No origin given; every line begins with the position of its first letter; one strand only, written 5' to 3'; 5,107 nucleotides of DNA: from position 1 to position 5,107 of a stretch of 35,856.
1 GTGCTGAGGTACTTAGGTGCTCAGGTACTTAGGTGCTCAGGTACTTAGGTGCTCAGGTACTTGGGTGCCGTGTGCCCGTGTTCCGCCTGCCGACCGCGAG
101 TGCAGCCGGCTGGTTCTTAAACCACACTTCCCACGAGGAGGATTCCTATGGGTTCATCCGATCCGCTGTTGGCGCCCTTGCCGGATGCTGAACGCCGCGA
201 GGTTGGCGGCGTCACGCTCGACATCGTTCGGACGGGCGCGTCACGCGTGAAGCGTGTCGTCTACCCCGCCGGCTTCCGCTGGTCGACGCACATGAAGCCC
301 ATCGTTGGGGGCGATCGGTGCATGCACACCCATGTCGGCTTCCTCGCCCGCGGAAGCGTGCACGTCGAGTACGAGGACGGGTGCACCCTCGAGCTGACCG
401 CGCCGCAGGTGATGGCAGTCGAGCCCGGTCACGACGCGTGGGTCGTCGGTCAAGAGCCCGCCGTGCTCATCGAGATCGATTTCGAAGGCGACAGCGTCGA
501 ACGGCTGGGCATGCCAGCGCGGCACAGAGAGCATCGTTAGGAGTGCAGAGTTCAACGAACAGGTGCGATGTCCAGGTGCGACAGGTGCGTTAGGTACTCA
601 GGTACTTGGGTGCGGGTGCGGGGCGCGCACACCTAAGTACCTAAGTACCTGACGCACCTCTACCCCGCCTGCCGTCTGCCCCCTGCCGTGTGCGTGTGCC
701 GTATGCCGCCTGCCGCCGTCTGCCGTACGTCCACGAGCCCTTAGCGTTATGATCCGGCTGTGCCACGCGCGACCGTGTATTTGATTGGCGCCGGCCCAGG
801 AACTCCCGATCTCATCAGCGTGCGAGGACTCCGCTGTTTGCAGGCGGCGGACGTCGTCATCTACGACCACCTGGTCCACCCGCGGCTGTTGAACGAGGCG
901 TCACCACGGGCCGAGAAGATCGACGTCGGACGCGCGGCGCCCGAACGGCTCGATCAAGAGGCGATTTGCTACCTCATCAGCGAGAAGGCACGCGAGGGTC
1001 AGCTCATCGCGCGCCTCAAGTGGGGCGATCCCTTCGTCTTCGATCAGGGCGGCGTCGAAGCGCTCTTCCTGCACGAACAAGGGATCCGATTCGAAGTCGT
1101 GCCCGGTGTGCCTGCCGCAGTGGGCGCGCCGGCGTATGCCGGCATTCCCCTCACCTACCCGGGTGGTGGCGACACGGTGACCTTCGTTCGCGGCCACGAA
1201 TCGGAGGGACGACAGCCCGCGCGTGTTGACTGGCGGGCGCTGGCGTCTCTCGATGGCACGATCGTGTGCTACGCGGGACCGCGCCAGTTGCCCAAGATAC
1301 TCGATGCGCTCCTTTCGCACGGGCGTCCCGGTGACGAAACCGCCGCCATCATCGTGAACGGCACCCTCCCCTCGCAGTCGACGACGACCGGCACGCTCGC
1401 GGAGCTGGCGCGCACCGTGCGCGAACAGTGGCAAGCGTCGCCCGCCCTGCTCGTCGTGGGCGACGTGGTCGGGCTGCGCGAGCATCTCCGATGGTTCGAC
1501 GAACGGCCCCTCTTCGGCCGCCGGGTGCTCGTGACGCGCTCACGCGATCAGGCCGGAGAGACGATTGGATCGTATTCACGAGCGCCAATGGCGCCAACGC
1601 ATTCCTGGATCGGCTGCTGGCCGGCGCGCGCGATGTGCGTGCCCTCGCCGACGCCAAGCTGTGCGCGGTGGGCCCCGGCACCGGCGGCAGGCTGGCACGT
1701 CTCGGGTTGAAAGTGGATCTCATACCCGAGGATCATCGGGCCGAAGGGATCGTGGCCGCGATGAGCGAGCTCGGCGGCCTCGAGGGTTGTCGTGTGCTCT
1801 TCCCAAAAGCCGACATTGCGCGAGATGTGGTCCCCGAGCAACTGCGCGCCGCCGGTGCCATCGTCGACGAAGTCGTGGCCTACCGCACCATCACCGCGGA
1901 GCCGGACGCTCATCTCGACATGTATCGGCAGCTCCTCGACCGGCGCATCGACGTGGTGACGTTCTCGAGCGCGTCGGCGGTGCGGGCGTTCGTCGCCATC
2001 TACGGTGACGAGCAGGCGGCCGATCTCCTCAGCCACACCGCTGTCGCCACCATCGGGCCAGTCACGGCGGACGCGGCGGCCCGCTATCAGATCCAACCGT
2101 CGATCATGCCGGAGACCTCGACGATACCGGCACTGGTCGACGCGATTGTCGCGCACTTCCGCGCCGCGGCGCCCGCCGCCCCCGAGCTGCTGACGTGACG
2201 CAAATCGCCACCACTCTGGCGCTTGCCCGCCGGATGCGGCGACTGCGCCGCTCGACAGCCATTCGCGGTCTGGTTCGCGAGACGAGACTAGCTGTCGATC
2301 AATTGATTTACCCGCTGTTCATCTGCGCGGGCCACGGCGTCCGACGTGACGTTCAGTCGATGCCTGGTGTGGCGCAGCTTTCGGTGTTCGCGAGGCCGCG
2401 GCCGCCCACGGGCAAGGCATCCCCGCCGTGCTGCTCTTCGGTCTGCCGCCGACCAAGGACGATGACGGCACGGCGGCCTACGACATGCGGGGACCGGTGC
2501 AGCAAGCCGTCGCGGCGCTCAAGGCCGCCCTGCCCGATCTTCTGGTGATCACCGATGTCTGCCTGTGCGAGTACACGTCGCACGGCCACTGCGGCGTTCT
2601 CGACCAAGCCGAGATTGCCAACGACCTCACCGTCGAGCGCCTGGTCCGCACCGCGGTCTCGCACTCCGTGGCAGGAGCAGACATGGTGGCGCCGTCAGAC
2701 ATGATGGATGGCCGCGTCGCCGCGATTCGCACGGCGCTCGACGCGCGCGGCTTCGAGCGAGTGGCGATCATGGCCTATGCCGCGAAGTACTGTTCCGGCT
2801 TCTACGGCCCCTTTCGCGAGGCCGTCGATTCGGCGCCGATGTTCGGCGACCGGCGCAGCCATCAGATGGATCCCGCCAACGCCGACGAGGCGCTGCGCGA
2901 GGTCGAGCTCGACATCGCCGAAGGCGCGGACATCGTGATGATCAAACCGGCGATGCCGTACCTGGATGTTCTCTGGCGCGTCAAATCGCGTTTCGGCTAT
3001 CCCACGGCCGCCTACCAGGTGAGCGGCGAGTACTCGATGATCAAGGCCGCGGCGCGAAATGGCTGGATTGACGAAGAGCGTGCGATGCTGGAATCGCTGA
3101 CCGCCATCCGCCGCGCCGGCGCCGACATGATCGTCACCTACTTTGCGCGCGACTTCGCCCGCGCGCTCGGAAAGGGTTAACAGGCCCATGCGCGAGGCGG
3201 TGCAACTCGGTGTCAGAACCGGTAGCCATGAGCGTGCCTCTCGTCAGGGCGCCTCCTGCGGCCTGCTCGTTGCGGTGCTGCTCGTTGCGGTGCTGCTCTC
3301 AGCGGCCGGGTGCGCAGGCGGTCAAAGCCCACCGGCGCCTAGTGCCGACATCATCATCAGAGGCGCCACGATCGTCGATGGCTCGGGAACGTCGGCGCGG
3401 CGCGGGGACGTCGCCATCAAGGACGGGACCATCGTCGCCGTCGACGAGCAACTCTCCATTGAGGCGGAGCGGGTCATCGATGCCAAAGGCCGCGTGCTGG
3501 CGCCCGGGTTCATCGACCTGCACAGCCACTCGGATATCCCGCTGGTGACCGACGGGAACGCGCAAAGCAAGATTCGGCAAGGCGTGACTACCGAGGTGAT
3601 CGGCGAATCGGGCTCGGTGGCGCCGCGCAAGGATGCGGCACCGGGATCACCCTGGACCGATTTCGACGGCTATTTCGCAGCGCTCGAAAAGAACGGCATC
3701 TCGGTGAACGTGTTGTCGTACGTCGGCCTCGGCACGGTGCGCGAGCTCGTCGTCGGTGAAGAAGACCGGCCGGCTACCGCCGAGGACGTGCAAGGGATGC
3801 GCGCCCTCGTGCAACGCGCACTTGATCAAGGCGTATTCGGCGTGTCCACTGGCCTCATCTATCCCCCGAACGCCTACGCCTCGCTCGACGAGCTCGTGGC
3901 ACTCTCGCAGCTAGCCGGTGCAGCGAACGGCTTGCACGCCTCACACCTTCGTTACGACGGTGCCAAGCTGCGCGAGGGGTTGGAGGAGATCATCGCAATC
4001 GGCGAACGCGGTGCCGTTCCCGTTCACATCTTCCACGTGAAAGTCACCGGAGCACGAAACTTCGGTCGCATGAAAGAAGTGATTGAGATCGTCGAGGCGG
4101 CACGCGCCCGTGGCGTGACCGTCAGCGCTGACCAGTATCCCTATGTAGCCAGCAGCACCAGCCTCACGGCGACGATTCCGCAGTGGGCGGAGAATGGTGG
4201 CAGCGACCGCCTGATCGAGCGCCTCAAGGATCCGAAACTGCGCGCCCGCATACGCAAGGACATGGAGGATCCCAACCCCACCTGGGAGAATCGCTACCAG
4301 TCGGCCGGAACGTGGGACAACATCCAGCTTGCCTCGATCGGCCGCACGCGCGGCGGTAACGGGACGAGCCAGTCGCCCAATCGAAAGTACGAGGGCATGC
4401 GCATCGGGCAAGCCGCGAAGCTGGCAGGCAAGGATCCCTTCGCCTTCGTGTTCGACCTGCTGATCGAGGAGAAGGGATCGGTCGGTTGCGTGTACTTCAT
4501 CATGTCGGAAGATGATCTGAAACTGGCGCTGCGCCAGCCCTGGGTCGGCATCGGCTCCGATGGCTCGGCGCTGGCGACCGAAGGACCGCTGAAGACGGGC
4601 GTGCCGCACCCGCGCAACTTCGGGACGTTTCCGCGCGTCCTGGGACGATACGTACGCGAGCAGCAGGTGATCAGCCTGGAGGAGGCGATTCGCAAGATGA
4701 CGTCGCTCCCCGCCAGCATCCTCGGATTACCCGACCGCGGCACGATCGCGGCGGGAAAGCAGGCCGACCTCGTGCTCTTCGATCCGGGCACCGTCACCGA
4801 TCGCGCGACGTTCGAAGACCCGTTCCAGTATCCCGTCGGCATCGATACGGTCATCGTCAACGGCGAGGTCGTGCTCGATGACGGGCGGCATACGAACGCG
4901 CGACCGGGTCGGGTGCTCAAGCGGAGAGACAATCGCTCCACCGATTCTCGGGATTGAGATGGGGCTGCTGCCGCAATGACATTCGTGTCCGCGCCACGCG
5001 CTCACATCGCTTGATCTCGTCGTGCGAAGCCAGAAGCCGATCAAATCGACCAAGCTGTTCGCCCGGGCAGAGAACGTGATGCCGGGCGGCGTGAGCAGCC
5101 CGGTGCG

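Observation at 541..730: Composite palindromic intergenic element built from three word-modules that recur at distant loci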

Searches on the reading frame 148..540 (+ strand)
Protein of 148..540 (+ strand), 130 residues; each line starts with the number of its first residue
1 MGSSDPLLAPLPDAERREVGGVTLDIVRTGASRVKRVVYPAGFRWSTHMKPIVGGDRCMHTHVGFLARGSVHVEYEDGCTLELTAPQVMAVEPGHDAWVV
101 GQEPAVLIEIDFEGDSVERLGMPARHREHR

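Call 14: find_encoding_contigs(protein=window:148-540:+, flank=10000, max_places=10)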
Protein window:148-540:+ (130 aa): 1 contig read that carries it; 1 place shown.
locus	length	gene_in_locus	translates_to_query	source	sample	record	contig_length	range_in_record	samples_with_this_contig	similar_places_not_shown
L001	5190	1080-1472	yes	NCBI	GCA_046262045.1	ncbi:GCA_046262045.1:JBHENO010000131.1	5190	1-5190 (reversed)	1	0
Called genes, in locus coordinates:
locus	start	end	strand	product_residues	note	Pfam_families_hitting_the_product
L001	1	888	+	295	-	PF01379:Porphobil_deam, PF03900:Porphobil_deamC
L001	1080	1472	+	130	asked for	-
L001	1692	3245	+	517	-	PF00590:TP_methylase, PF02602:HEM4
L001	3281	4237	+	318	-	PF00490:ALAD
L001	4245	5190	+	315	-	PF07969:Amidohydro_3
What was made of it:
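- Gene callers place no gene there (call 14).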

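Call 15: search_protein_families(library=pfam, proteins=[window:148-540:+])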
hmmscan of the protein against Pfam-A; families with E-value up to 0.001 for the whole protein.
window:148-540:+ (130 aa): 0 families

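Call 32: find_homologous_proteins(query=window:148-540:+)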
Query window:148-540:+ (130 aa): 1181 proteins with E <= 0.001 among 1192 candidates; the best 120 are listed.
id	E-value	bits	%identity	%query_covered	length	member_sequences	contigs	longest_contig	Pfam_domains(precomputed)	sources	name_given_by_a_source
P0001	5.6e-83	294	100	100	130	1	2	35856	-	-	-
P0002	1.7e-65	237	81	98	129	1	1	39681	-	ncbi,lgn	-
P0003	3.1e-64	233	77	100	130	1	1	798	-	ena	-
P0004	1.7e-61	224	77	97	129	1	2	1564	-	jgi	jgi:hypothetical protein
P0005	3.0e-61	223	78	95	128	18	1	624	-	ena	-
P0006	5.6e-61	222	74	99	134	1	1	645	-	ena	-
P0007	5.7e-61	222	72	100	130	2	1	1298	-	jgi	jgi:hypothetical protein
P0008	1.1e-60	221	73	98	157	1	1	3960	-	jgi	jgi:hypothetical protein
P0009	1.1e-60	221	73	98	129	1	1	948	-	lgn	-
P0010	1.8e-60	221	75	97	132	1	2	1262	-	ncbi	-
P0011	1.9e-60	221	75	97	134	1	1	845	-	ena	-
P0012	4.3e-60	219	73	100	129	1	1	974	-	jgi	jgi:hypothetical protein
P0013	4.7e-60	219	74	95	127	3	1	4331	-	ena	-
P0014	6.1e-60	219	75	98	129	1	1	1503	-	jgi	jgi:hypothetical protein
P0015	8.4e-60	219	72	99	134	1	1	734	-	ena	-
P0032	1.3e-58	215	72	95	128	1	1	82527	-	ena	-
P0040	2.9e-58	214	73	97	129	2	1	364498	-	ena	-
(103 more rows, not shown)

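Call 33: find_encoding_contigs(protein=P0002, flank=10000, max_places=2)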
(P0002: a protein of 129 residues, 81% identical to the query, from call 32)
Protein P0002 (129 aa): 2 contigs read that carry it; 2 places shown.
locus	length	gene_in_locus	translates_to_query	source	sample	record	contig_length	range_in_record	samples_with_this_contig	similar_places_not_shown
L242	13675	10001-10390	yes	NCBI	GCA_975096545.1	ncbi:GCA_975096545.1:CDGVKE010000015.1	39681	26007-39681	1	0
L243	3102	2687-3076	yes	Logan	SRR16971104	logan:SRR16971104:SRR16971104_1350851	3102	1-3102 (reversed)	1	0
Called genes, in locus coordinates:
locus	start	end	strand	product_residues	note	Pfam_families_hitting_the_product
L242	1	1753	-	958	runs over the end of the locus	PF13620:CarboxypepD_reg, PF13715:CarbopepD_reg_2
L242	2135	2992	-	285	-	PF00892:EamA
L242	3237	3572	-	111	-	PF00137:ATP-synt_C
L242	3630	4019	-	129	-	PF03899:ATP-synt_I (weak)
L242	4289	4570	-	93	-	PF09527:ATPase_gene1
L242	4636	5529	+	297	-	-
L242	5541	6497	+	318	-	PF05762:VWA_CoxE, PF13768:VWA_3 (weak), PF00092:VWA, PF13519:VWA_2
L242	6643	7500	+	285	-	PF01578:Cytochrom_C_asm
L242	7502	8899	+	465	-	PF05201:GlutR_N, PF00670:AdoHcyase_NAD (weak), PF01488:Shikimate_DH, PF16912:Glu_dehyd_C (weak), PF00745:GlutR_dimer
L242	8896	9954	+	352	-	PF01379:Porphobil_deam, PF03900:Porphobil_deamC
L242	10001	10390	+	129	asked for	-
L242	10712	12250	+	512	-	PF00590:TP_methylase, PF02602:HEM4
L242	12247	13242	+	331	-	PF00490:ALAD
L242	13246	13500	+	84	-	-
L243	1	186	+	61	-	?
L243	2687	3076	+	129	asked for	-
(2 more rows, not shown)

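Call 34: find_encoding_contigs(protein=P0040, flank=10000, max_places=2)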
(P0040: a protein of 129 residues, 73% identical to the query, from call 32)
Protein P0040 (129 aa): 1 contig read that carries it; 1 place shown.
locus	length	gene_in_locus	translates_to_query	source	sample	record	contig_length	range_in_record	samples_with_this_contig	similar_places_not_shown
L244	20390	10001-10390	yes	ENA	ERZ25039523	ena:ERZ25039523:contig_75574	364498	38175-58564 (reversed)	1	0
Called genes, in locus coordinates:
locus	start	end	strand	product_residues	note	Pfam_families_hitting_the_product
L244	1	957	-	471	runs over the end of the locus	PF00672:HAMP, PF00512:HisKA, PF02518:HATPase_c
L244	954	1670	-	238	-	PF00072:Response_reg, PF00486:Trans_reg_C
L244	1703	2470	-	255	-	PF00106:adh_short, PF08659:KR, PF13561:adh_short_C2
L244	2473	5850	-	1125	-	PF22076:Cep192_D6 (faint)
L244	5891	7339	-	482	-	PF16697:Yop-YscD_cpl, PF00498:FHA, PF01464:SLT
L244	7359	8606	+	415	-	PF05591:T6SS_VipA, PF05943:VipB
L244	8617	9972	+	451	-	PF05936:T6SS_VasE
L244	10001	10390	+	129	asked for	-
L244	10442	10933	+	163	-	PF08238:Sel1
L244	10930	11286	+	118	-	PF06725:3D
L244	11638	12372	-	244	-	PF14329:DUF4386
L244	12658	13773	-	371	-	PF01966:HD, PF13286:HD_assoc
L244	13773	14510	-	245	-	PF09976:TPR_21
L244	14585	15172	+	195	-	PF00691:OmpA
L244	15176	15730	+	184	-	PF12867:DinB_2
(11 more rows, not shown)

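Call 35: find_encoding_contigs(protein=P0032, flank=10000, max_places=2)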
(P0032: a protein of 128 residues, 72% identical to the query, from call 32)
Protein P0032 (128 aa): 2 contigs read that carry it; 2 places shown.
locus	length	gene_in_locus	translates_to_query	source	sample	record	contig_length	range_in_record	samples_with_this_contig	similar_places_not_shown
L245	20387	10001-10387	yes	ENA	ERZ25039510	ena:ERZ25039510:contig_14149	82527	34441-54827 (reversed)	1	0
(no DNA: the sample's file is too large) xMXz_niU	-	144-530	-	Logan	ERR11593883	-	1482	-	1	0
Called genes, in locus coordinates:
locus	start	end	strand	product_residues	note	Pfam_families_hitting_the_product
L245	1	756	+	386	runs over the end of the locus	PF00724:Oxidored_FMN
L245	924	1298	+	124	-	-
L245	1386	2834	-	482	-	PF00939:Na_sulph_symp, PF03600:CitMHS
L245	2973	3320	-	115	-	-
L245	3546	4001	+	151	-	-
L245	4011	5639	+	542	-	PF13231:PMT_2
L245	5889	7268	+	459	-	-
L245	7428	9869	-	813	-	PF12704:MacB_PCD, PF02687:FtsX, PF12704:MacB_PCD, PF02687:FtsX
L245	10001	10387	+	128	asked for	-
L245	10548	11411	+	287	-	-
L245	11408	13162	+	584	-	PF00004:AAA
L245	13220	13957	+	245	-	PF04012:PspA_IM30 (weak)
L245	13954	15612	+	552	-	PF00691:OmpA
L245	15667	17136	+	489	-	PF07992:Pyr_redox_2 (weak), PF00070:Pyr_redox (weak), PF00890:FAD_binding_2 (weak), PF01266:DAO, PF01593:Amino_oxidase, PF12831:FAD_oxidored (faint), PF13450:NAD_binding_8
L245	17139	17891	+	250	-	PF00092:VWA (weak), PF13519:VWA_2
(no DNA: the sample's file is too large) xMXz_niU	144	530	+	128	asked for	-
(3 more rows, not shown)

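Call 50: find_encoding_contigs(protein=P0004, flank=4000, max_places=2)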
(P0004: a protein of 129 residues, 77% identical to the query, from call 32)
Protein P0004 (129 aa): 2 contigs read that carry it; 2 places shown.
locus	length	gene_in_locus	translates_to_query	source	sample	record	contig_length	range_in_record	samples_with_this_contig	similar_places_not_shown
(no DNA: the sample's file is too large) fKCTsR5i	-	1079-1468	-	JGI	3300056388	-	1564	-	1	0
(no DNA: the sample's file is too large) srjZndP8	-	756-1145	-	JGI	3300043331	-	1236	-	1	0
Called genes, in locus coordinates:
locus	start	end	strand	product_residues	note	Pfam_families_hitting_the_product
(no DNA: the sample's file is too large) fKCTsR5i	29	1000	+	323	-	PF01379:Porphobil_deam, PF03900:Porphobil_deamC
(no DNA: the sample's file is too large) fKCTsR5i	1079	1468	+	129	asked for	-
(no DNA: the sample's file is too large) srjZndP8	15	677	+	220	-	PF01379:Porphobil_deam, PF03900:Porphobil_deamC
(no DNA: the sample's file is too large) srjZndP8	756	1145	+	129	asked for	-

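Call 51: find_encoding_contigs(protein=P0013, flank=4000, max_places=2)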
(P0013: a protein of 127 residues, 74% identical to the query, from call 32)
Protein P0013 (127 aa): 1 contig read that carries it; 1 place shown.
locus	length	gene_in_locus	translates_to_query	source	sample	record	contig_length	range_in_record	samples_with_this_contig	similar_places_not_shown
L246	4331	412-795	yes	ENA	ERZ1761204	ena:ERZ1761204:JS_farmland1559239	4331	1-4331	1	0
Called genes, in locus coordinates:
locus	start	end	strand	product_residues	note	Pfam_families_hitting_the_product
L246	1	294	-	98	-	?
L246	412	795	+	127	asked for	-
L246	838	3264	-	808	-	PF13620:CarboxypepD_reg, PF25183:OMP_b-brl_4 (weak)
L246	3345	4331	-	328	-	?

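Call 52: find_encoding_contigs(protein=P0008, flank=4000, max_places=2)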
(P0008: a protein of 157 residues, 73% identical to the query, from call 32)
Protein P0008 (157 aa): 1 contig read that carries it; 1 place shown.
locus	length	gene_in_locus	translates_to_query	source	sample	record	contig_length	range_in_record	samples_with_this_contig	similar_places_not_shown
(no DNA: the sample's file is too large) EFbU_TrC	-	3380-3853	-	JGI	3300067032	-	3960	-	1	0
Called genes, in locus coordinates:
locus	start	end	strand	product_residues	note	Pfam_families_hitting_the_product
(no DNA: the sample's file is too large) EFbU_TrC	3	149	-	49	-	?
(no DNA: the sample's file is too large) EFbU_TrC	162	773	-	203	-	-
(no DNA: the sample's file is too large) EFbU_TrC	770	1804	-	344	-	PF04613:LpxD, PF25084:LbH_EIF2B, PF00132:Hexapep (weak), PF25084:LbH_EIF2B (weak), PF25087:GMPPB_C (weak), PF00132:Hexapep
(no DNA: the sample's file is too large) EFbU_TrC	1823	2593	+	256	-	PF00132:Hexapep (weak), PF25084:LbH_EIF2B (faint), PF25087:GMPPB_C (weak), PF00132:Hexapep (weak), PF13720:Acetyltransf_11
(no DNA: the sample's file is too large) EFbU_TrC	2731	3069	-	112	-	PF19135:DUF5818 (weak)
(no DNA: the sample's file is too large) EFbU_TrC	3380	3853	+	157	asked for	-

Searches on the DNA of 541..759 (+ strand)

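Call 84: search_dna_similar(query=window:541-759:+, collection=plasmids, mode=distant, max_rows=10)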
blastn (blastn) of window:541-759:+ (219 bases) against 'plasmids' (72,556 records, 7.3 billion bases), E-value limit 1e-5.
No match.

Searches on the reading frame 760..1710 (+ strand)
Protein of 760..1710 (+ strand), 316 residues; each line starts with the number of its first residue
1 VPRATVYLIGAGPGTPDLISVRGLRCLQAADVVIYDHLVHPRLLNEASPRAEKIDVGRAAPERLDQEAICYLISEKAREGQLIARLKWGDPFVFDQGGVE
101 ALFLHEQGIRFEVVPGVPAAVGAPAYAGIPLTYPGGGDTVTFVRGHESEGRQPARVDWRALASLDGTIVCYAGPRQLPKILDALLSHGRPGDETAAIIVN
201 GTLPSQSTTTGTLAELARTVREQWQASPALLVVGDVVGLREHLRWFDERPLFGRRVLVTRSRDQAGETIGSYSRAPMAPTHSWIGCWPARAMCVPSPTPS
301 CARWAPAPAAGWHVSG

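Call 15: search_protein_families(library=pfam, proteins=[window:760-1710:+])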
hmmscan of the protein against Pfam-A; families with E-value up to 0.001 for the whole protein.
window:760-1710:+ (316 aa): 1 family
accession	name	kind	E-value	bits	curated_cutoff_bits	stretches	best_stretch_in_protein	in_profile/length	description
PF00590.25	TP_methylase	-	7.5e-46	157.2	27.8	1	5-217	1-212/212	Tetrapyrrole (Corrin/Porphyrin) Methylases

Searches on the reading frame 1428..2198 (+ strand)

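Call 75: search_protein_families(library=pfam, proteins=[window:1428-2198:+], max_evalue=0.00001)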
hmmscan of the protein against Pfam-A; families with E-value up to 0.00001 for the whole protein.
window:1428-2198:+ (256 aa): 1 family
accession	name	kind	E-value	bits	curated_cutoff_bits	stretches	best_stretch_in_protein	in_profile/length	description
PF02602.20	HEM4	-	5.6e-53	179.9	27.5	1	14-237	11-230/231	Uroporphyrinogen-III synthase HemD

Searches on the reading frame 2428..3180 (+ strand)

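Call 75: search_protein_families(library=pfam, proteins=[window:2428-3180:+], max_evalue=0.00001)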
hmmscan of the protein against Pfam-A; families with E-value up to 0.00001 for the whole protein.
window:2428-3180:+ (250 aa): 1 family
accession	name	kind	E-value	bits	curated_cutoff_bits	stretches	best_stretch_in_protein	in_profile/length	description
PF00490.27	ALAD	-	1.1e-123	412.9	24.6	1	2-245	73-316/317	Delta-aminolevulinic acid dehydratase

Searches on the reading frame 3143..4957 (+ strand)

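Call 75: search_protein_families(library=pfam, proteins=[window:3143-4957:+], max_evalue=0.00001)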
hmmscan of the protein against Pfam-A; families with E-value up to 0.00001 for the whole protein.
window:3143-4957:+ (604 aa): 2 families
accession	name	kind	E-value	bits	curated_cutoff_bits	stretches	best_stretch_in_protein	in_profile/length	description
PF07969.17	Amidohydro_3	-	5.1e-31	109.1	29.7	1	110-577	1-471/472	Amidohydrolase family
PF01979.26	Amidohydro_1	-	1.6e-14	54.4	25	1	502-577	275-345/345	Amidohydrolase family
